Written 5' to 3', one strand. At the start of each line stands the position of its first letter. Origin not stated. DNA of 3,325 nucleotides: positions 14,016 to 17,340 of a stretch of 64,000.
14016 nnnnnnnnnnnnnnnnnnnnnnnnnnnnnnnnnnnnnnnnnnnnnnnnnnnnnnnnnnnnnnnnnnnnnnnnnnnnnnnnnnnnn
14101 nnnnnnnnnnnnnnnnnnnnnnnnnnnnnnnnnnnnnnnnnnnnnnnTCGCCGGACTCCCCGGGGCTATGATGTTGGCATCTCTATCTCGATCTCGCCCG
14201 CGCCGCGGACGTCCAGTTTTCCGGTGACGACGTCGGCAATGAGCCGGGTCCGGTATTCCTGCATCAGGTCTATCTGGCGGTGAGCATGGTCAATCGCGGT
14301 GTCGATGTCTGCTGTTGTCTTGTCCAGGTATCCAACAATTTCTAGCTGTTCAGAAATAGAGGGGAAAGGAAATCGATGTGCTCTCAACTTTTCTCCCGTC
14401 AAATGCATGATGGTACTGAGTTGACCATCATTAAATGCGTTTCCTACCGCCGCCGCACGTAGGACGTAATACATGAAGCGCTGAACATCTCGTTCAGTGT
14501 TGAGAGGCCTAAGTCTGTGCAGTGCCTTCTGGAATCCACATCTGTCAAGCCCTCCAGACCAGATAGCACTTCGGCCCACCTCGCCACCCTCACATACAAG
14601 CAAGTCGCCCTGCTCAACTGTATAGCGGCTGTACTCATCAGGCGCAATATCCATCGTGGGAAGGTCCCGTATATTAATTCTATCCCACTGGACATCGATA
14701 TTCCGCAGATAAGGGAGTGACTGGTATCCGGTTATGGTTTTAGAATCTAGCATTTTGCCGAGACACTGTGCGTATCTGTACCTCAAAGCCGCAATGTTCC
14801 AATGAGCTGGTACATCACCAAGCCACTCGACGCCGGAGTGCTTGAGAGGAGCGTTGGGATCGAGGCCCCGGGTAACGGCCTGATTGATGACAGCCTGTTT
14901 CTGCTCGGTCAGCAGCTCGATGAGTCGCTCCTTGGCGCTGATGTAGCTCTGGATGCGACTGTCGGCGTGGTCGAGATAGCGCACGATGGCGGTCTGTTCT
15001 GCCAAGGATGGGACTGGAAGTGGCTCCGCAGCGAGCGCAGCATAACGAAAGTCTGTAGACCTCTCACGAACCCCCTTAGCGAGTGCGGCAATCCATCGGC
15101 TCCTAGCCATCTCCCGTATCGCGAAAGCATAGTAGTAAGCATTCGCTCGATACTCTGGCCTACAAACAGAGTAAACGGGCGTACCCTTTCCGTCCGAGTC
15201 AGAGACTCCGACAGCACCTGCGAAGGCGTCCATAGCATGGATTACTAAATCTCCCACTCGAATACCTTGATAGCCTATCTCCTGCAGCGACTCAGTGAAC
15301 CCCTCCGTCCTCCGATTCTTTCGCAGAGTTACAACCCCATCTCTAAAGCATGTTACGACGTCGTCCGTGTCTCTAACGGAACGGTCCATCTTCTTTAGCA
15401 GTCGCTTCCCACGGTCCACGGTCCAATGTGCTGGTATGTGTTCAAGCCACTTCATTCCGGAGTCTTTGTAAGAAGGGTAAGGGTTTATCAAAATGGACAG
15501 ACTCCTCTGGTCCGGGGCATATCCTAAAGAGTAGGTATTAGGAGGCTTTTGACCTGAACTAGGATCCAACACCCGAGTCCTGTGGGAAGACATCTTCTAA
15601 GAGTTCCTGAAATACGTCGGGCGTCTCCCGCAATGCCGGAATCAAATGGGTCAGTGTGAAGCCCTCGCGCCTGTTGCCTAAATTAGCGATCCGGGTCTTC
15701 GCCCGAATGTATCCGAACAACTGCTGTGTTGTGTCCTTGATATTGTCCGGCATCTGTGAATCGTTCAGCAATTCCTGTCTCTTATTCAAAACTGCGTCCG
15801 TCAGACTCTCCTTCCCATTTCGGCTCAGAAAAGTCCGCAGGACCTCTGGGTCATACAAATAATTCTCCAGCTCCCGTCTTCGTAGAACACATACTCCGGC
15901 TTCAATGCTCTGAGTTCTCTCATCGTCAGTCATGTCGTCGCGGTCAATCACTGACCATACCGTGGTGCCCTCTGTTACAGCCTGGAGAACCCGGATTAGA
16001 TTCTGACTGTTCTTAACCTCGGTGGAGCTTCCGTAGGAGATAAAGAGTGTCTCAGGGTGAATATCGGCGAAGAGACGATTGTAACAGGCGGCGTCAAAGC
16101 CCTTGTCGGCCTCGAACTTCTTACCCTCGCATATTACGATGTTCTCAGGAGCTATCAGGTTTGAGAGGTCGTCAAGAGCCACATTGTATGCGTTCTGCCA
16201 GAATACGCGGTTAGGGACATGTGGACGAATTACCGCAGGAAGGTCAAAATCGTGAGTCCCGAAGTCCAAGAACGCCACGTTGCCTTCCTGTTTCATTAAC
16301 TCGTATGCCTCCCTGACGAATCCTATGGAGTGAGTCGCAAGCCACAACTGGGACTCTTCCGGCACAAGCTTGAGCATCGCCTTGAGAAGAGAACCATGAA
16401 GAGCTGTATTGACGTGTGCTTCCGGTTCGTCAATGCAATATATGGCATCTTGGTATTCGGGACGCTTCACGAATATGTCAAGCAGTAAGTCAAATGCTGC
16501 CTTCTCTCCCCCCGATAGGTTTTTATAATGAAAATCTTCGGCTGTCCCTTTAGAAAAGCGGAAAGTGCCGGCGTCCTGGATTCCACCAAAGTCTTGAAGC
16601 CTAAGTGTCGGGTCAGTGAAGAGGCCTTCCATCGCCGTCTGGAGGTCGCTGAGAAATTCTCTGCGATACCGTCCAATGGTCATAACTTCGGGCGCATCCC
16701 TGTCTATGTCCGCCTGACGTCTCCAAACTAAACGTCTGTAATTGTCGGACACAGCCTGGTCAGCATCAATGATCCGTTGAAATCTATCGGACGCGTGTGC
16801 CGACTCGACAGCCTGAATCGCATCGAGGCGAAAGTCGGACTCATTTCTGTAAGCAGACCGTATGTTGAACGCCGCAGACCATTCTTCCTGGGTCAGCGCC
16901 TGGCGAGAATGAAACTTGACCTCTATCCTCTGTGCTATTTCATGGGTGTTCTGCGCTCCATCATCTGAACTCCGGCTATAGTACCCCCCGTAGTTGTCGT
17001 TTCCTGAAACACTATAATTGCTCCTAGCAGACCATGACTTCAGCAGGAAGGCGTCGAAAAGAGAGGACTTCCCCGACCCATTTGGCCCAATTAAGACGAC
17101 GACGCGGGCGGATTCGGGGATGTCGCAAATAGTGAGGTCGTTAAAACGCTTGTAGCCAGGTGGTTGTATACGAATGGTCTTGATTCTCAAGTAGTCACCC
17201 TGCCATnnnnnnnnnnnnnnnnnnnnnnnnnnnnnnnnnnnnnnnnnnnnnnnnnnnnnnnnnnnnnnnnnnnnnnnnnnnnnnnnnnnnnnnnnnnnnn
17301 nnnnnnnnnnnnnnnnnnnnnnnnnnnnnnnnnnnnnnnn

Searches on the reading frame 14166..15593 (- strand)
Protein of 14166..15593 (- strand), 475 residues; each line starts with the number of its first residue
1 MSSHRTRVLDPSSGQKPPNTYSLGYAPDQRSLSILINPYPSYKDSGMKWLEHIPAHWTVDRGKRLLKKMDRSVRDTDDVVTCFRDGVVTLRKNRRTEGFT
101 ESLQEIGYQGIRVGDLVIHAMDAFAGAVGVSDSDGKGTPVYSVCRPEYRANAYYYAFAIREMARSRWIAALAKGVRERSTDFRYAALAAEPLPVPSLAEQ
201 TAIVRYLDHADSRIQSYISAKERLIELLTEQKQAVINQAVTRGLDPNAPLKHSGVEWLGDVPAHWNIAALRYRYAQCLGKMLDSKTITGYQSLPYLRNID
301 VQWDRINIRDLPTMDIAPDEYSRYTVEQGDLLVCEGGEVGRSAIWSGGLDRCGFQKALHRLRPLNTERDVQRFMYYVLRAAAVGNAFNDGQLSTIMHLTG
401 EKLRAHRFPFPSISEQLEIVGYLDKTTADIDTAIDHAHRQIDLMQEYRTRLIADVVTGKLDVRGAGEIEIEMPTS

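Call 84: search_protein_families(library=pfam, proteins=[window:14166-15593:-], max_evalue=0.001)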
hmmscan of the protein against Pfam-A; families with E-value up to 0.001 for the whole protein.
window:14166-15593:- (475 aa): 1 family
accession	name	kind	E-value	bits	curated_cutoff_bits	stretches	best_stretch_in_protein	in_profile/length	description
PF01420.25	Methylase_S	-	3.9e-11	43.9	22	1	312-431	43-159/168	Type I restriction modification DNA specificity domain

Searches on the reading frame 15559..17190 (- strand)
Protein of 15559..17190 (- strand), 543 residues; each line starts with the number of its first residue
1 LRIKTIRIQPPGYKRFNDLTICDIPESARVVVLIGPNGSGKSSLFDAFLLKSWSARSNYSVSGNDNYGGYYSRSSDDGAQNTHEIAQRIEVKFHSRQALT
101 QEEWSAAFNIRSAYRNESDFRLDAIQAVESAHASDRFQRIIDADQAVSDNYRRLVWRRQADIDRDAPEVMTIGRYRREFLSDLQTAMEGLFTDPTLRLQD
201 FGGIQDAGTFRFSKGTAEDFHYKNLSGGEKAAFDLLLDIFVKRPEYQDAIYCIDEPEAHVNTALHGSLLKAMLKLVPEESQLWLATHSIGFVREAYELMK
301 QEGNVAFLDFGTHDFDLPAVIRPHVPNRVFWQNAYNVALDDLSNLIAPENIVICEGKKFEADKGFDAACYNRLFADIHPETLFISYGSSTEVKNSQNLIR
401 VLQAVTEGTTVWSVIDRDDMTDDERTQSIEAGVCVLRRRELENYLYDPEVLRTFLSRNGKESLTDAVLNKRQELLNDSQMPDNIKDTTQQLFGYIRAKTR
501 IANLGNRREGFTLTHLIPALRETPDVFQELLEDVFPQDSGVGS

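Call 84: search_protein_families(library=pfam, proteins=[window:15559-17190:-], max_evalue=0.001)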
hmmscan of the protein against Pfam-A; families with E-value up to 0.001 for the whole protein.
window:15559-17190:- (543 aa): 8 families
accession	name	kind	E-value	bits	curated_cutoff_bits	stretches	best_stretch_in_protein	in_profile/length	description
PF13304.12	AAA_21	-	2.5e-16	61.1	27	1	30-292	1-303/304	AAA domain, putative AbiEii toxin, Type IV TA system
PF13175.12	AAA_15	-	1.1e-12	48.7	32.1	2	1-140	1-130/374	AAA ATPase domain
PF02463.25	SMC_N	-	4.9e-11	42.9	40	1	12-299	9-209/220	RecF/RecN/SMC N terminal domain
PF13476.12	AAA_23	-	1.2e-06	29.8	27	1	13-103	7-94/201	AAA domain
PF00005.33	ABC_tran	-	1.2e-05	26.4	25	1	28-99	11-71/137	ABC transporter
PF13555.12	AAA_29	-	1.5e-05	25.1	27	1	16-49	12-43/61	P-loop containing region of AAA domain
PF20703.3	nSTAND1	-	0.00053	20.2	27.1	0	27-54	32-59/379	Novel STAND NTPase 1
PF14491.11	DUF4435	-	0.0006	20.1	27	0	368-476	14-120/238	Protein of unknown function (DUF4435)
